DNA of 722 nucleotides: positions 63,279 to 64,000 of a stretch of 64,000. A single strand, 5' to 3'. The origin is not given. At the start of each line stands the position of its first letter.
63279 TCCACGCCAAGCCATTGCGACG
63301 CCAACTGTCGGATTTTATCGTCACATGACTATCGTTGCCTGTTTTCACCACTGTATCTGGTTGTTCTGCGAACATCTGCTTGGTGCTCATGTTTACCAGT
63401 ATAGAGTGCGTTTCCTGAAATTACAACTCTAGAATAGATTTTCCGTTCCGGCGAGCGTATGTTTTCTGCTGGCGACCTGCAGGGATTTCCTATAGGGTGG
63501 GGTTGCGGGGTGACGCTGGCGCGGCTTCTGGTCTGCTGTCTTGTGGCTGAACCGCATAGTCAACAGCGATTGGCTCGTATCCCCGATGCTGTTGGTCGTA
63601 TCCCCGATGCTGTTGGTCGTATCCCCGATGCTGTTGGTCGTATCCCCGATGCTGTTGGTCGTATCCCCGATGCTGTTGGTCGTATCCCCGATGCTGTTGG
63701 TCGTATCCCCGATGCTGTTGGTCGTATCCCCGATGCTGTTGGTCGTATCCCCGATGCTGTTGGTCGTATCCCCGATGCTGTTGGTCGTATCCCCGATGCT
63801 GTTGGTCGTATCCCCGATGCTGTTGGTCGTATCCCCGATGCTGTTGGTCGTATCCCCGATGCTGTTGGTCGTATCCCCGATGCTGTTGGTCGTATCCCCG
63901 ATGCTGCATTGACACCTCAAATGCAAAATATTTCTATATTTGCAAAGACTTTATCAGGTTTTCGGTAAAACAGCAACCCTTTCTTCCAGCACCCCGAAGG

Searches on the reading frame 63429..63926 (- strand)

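Call 52: search_protein_families(library=pfam, proteins=[window:63429-63926:-], max_evalue=0.001)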
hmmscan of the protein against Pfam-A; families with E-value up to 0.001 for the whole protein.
window:63429-63926:- (165 aa): 3 families
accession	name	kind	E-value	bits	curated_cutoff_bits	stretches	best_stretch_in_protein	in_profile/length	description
PF22116.1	DUF6944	-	2.1e-05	24.3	32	1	12-115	8-108/167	Family of unknown function (DUF6944)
PF06103.16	DUF948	-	0.00011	22.8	37.2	0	58-121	24-84/89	Bacterial protein of unknown function (DUF948)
PF15984.10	Collagen_mid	-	0.00016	22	31.1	0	54-126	8-77/198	Bacterial collagen, middle region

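Call 90: search_protein_families(library=padloc, proteins=[window:63429-63926:-], max_evalue=0.001)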
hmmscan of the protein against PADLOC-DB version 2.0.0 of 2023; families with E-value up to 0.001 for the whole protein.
window:63429-63926:- (165 aa): 1 family
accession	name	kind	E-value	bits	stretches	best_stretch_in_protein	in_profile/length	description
PDLC00604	ZorA1|ZorA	-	8.7e-05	19.1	1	28-107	451-530/639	MotA/ExbB/TolQ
